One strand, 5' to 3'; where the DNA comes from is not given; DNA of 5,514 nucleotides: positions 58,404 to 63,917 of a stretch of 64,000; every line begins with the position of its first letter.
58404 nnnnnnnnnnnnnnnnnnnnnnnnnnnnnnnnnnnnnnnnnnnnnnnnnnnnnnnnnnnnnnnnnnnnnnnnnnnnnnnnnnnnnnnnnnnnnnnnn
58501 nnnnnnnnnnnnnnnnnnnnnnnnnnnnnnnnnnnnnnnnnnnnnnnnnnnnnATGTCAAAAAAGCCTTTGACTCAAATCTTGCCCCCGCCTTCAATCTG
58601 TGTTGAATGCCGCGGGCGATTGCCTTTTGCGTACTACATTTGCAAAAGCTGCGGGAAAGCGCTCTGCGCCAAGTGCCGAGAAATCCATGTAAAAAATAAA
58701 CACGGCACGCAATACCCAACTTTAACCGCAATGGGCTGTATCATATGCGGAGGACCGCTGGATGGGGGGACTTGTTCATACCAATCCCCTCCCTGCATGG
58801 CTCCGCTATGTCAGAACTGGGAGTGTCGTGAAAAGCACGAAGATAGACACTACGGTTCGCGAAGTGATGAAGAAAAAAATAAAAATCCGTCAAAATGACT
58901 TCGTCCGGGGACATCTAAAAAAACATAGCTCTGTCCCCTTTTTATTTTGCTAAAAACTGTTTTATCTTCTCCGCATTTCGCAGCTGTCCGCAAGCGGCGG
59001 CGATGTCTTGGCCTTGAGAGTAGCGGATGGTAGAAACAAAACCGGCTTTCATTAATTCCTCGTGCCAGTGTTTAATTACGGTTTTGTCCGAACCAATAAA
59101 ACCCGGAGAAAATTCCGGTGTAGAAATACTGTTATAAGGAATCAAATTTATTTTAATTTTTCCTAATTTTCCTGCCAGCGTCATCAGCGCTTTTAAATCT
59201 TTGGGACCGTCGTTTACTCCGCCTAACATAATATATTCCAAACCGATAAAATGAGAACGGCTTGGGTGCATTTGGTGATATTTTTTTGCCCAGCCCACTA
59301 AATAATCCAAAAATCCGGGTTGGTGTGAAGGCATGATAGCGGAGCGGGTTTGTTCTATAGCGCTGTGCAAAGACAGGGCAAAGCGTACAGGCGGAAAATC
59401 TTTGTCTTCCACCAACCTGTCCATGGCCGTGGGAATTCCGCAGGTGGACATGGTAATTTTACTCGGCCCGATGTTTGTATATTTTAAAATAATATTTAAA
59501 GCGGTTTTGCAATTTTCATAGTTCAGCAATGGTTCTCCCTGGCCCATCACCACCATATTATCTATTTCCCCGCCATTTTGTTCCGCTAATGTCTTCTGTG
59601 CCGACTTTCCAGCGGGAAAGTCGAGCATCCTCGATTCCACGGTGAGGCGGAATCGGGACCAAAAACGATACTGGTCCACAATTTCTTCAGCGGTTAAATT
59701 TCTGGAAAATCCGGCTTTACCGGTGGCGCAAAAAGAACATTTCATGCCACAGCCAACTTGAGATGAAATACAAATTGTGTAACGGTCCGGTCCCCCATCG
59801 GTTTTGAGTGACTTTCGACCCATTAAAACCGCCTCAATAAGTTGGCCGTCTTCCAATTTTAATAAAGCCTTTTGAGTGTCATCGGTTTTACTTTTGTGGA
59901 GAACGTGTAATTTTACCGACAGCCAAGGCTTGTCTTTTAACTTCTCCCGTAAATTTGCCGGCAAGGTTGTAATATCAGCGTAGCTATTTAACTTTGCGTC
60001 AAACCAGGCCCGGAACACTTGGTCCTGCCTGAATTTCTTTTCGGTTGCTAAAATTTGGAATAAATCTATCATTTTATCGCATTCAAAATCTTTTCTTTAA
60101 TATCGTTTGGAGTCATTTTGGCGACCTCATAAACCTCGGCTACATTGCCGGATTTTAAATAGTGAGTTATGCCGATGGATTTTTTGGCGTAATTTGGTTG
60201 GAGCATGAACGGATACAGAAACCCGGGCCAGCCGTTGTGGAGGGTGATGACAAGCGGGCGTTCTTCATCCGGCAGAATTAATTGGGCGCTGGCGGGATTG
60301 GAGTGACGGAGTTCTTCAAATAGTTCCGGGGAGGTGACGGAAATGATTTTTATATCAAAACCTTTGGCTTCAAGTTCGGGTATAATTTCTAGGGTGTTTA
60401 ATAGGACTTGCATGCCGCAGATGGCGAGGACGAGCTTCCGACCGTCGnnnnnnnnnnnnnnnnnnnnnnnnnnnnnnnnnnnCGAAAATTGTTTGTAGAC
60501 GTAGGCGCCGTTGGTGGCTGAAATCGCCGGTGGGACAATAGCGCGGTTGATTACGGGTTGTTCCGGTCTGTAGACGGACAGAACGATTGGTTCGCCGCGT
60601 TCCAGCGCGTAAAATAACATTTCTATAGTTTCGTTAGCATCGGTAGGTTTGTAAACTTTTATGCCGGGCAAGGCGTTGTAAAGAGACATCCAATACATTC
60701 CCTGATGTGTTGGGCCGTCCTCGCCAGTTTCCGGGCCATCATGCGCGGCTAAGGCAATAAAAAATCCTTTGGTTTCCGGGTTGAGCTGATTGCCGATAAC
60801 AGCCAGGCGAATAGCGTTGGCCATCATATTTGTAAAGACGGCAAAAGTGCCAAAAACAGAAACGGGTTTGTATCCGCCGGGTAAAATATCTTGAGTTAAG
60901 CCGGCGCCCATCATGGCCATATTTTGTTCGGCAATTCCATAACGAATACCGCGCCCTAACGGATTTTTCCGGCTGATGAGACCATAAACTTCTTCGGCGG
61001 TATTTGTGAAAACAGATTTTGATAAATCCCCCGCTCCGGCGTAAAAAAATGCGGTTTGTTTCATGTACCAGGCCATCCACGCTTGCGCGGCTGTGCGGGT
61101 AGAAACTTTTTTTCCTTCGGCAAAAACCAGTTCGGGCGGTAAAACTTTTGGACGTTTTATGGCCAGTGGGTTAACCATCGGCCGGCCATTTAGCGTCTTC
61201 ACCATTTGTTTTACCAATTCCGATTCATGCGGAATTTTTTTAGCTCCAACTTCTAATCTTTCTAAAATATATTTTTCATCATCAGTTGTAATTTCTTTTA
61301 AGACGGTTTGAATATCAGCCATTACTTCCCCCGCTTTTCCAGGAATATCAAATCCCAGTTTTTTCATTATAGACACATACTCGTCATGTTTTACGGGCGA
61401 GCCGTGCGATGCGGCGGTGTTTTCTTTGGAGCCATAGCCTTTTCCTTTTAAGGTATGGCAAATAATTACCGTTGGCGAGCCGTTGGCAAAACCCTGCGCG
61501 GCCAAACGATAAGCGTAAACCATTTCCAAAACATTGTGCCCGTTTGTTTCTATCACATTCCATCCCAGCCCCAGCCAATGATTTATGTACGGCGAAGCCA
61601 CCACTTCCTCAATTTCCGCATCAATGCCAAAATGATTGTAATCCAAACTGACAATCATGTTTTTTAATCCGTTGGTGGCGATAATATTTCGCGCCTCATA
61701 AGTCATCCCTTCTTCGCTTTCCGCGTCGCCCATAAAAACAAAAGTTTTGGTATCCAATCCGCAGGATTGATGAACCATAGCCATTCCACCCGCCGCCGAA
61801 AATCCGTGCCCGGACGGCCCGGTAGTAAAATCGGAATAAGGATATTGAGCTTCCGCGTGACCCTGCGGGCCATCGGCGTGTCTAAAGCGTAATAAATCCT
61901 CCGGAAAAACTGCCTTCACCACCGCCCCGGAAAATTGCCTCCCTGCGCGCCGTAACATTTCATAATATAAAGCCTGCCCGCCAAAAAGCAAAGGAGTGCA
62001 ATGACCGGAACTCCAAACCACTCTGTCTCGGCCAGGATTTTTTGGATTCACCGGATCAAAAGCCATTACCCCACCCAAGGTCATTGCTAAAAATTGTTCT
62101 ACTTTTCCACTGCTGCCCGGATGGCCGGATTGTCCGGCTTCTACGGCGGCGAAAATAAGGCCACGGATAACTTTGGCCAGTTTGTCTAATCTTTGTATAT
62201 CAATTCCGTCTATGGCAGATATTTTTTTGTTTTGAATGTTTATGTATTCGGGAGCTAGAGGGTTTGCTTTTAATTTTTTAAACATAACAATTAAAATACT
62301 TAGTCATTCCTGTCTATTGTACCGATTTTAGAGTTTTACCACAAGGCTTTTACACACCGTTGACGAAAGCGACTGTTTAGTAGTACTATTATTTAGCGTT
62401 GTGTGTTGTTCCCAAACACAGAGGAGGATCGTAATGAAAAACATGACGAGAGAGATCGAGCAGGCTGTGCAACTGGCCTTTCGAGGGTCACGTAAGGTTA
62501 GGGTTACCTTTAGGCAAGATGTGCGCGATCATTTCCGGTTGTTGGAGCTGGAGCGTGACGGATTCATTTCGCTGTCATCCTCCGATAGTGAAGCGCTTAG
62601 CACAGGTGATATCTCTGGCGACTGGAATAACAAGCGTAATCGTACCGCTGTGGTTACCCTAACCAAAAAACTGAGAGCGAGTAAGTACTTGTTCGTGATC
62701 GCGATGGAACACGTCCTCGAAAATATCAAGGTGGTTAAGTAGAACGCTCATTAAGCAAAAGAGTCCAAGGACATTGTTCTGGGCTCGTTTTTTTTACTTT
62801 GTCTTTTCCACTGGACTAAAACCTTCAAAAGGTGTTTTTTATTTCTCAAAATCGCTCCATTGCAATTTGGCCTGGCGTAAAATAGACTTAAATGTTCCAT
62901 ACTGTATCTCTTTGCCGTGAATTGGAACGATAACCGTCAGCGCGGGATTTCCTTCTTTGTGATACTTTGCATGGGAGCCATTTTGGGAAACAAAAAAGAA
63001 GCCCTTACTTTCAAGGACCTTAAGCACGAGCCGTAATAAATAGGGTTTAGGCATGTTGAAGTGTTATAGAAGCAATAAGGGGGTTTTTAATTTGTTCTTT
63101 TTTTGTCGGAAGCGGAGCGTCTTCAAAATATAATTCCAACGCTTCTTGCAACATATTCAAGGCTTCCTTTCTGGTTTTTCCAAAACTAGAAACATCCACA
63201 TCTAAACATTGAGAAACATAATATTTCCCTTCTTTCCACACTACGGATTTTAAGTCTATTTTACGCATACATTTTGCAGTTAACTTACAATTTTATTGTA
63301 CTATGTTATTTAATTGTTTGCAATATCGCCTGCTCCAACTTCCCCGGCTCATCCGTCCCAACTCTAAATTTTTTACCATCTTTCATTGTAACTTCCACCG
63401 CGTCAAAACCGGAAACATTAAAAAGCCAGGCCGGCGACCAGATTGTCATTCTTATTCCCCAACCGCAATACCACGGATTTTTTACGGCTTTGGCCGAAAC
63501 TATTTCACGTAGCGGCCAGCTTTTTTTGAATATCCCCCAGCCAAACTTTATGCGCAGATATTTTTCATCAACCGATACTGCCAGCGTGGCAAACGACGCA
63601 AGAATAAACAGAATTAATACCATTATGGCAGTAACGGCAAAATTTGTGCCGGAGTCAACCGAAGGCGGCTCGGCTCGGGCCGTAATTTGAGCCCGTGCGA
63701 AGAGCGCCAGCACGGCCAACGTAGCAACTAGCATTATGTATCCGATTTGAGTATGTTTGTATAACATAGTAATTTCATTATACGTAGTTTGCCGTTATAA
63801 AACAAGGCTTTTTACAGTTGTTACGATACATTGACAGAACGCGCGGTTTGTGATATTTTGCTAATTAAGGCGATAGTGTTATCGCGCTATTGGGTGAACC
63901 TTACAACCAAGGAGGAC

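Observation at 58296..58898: Two overlapping small GC-enriched genes with very strong RBSs, one Cys-rich, just downstream of a solo repeat unit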

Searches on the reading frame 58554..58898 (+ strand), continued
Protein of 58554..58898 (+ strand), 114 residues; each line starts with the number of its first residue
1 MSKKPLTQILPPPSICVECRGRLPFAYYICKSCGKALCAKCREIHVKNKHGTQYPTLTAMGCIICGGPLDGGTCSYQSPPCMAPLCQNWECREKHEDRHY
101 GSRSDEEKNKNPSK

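Call 69: search_protein_families(library=padloc, proteins=[window:58554-58898:+, L001:435-1196:+, L001:1288-1488:+], max_evalue=1)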
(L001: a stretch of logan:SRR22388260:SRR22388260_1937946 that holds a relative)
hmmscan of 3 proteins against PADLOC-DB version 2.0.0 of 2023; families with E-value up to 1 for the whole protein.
window:58554-58898:+ (114 aa): 0 families

L001:435-1196:+ (253 aa): 2 families
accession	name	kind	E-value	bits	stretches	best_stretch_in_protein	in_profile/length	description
PDLC00774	Cyclase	-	0.0094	13.2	1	91-178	201-284/316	oligonucleotide-cyclase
PDLC01998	SAVED1--SAVED_HNH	-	0.016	11.9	1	114-166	260-311/506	-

L001:1288-1488:+ (66 aa): 0 families

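Call 70: search_protein_families(library=pfam, proteins=[P0014, P0016, P0017, P0008, P0011, P0013], max_evalue=0.01)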
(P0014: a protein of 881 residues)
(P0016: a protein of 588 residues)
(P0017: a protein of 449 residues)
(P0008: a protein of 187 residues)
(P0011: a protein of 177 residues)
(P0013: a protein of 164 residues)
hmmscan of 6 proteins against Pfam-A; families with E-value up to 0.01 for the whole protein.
P0014 (881 aa): 1 family
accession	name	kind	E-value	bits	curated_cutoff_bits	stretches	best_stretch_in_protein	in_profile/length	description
PF20017.4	VMAP-M15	-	0.00083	20.2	27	0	502-529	16-43/81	vWA-MoxR associated protein middle region (VMAP-M) 15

P0016 (588 aa): 6 families
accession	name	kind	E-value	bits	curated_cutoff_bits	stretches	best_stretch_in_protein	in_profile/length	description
PF23237.1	HYR_4C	-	1.9e-10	41.2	27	0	31-104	3-72/73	HYR-like domain with 4 cysteines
PF01527.26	HTH_Tnp_1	-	1.4e-07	32.1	24.1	0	91-110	21-40/75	Transposase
PF22496.1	SOR_N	-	1.4e-05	25.5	27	0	31-42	19-30/37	Class III superoxide reductase, N-terminal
PF11895.13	Peroxidase_ext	-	4.1e-05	23.9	25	0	100-124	33-57/79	Fungal peroxidase extension region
PF09081.16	AMT4_dom_C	-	0.0061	16.9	27.6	0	43-65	20-43/64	Glucan 1,4-alpha-maltotetraohydrolase, domain C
PF00325.26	Crp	-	0.0066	16.6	21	0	10-20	12-22/32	Bacterial regulatory proteins, crp family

P0017 (449 aa): 2 families
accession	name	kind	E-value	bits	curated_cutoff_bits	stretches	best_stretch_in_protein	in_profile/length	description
PF00643.29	zf-B_box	-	4.1e-11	43.3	24.1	2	24-59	12-42/42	B-box zinc finger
PF22586.1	ANCHR-like_BBOX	-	2.3e-06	28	27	2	12-55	1-38/39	ANCHR-like B-box zinc-binding domain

P0008 (187 aa): 1 family
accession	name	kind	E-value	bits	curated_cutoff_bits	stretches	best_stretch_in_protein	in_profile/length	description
PF22586.1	ANCHR-like_BBOX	-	0.0054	17.3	27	1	16-47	2-35/39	ANCHR-like B-box zinc-binding domain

P0011 (177 aa): 0 families

P0013 (164 aa): 2 families
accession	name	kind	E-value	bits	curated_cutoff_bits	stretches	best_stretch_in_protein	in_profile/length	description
PF00643.29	zf-B_box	-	0.002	18.7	24.1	1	16-50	2-37/42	B-box zinc finger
PF22586.1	ANCHR-like_BBOX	-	0.0044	17.5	27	1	20-51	2-33/39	ANCHR-like B-box zinc-binding domain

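Call 71: search_protein_families(library=pfam, alignment_id=A4, max_evalue=1)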
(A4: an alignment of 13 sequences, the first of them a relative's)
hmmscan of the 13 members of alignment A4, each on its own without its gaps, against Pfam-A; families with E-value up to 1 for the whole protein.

A. member 1, P0001 (114 aa): 4 families
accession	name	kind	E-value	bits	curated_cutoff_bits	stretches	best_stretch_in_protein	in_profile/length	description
PF25287.1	zf-B_box_Trim66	-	0.00013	22.1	27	1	15-46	4-34/35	Trim66, B-box zinc-binding domain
PF00643.29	zf-B_box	-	0.018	15.7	24.1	1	14-51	4-38/42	B-box zinc finger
PF12773.13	DZR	-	0.055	14.1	27.3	1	16-44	1-33/45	Double zinc ribbon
PF22586.1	ANCHR-like_BBOX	-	0.073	13.6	27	1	16-49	2-32/39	ANCHR-like B-box zinc-binding domain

B. families by the number of members that match (of 13 scanned): 9 families
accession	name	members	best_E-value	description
PF22586.1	ANCHR-like_BBOX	9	0.00013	ANCHR-like B-box zinc-binding domain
PF00643.29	zf-B_box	7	6.1e-05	B-box zinc finger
PF12773.13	DZR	3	0.014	Double zinc ribbon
PF25287.1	zf-B_box_Trim66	2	0.00013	Trim66, B-box zinc-binding domain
PF03107.22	C1_2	2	0.044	C1 domain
PF23612.1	zf-C2H2_ZN142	1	0.008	ZN142 C2H2 zinc finger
PF15470.12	DUF4637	1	0.08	C17orf50 C-terminal zinc-binding domain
PF17982.7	C5HCH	1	0.13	NSD Cys-His rich domain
PF04438.22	zf-HIT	1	0.2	HIT zinc finger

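Call 75: list_cluster_members(proteins=[P0001, P0003, P0010, P0007])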
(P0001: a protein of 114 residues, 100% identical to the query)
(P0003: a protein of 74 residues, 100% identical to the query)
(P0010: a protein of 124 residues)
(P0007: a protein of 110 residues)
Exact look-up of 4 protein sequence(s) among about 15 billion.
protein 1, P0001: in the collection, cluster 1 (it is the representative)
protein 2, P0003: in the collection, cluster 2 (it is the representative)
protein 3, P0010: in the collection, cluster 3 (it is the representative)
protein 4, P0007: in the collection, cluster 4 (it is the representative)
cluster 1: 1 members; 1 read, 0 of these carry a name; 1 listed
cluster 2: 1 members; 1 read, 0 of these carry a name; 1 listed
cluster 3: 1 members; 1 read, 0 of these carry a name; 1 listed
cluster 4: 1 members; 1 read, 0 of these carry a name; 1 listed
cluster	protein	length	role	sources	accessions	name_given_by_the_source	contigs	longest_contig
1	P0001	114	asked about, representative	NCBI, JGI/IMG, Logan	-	-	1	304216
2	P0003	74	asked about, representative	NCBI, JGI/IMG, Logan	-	-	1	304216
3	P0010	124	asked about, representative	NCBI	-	-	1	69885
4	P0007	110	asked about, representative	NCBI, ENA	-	-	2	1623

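Call 81: find_encoding_contigs(protein=P0020, flank=4000, max_places=2)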
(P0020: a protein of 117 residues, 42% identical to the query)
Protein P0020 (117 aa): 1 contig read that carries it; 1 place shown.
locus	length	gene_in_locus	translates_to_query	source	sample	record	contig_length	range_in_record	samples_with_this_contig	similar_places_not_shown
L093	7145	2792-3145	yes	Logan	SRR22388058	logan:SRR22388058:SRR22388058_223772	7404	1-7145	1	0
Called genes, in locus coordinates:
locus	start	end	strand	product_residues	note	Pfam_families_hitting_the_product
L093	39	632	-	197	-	PF13482:RNase_H_2, PF10108:DNA_pol_B_exo2 (faint)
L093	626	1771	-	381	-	PF22025:ThiI_fer (faint), PF02926:THUMP, PF02568:ThiI, PF06508:QueC (faint)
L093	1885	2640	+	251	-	-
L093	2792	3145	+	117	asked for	-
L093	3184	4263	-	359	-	PF04055:Radical_SAM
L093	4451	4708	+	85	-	-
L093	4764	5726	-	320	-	PF02779:Transket_pyr, PF22613:Transketolase_C_1 (weak)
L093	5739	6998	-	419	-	PF13292:DXP_synthase_N, PF00456:Transketolase_N, PF00676:E1_dh (weak)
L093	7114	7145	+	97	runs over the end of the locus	?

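Call 82: find_encoding_contigs(protein=P0006, flank=4000, max_places=2)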
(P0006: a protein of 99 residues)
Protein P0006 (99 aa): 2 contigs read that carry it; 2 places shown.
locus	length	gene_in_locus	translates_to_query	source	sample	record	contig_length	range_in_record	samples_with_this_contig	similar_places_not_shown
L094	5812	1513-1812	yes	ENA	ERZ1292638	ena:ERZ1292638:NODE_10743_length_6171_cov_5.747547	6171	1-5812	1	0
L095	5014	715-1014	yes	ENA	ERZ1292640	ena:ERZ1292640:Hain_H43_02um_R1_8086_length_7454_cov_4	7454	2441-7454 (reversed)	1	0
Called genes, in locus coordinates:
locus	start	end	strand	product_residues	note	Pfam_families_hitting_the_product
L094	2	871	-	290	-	?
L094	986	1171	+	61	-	-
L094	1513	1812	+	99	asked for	-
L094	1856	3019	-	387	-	PF04055:Radical_SAM (faint)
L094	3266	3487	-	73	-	PF24113:DUF7387 (weak)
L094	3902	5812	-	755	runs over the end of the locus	?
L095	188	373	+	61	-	-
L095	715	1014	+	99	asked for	-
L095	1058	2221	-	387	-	PF04055:Radical_SAM (faint)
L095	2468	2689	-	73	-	PF24113:DUF7387 (weak)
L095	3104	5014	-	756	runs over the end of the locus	PF00884:Sulfatase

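Call 91: fold_search(model_id=the predicted structure, library=viral)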
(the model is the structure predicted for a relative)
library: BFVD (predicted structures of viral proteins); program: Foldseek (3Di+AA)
matches with E <= 10: 697; with E <= 0.001: 0
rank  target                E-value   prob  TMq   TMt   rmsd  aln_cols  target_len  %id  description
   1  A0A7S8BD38            3.8e-03  0.96  0.32  0.14  10.2       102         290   20  Uncharacterized protein [Medusavirus stheno T3]
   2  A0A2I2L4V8            1.0e-02  0.63  0.28  0.08  15.4       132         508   19  Tetratricopeptide repeat protein [Orpheovirus IHUMI-LCC2]
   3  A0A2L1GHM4            2.3e-02  0.38  0.27  0.07  18.6       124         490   15  (no name in the UniProt tables at hand)
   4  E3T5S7                2.9e-02  0.97  0.28  0.05   9.5        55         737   22  Putative superfamily II helicase [Cafeteria roenbergensis virus (strain BV-PW1)]
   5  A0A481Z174            4.3e-02  0.85  0.27  0.08   9.8        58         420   21  Ankyrin repeat protein [Mimivirus LCMiAC01]
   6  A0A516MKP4            4.6e-02  0.47  0.27  0.32  15.1       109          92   16  (no name in the UniProt tables at hand)
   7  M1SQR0                4.9e-02  0.33  0.27  0.18  16.2       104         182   14  RING-finger domain-containing E3 protein [Rock bream iridovirus]
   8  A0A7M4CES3            5.2e-02  0.85  0.28  0.08   9.7        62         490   16  RING-type domain-containing protein [Pyramimonas orientalis virus 01B]
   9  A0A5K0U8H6            6.0e-02  0.75  0.26  0.14   9.5        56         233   20  RING-type domain-containing protein [Yasminevirus sp. GU-2018]
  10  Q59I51                6.9e-02  0.87  0.27  0.06   9.6        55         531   18  E3 ubiquitin-protein ligase ICP0 [Equid alphaherpesvirus 1]
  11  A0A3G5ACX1            6.9e-02  0.84  0.28  0.09   9.7        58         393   28  RING-type domain-containing protein [Hyperionvirus sp.]
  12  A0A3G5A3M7            6.9e-02  0.82  0.26  0.09   9.7        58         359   22  Putative TNF receptor-associated factor 4-like [Harvfovirus sp.]
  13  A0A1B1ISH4            6.9e-02  0.51  0.27  0.27  16.2        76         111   25  (no name in the UniProt tables at hand)
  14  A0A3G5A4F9            7.4e-02  0.91  0.33  0.11   6.3        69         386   22  Uncharacterized protein [Harvfovirus sp.]
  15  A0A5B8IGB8            7.4e-02  0.41  0.25  0.14  11.5        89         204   20  RING-type domain-containing protein [Mimiviridae sp. ChoanoV1]
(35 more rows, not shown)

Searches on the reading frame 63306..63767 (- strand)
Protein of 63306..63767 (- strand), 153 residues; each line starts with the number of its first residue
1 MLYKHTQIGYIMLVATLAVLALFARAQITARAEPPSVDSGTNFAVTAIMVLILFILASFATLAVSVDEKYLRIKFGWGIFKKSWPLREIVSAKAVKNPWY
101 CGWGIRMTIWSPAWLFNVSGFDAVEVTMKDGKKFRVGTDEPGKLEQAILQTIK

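Call 62: find_encoding_contigs(protein=window:63306-63767:-, flank=10000, max_places=3)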
Protein window:63306-63767:- (153 aa): no gene with exactly this product is on record in the collection.
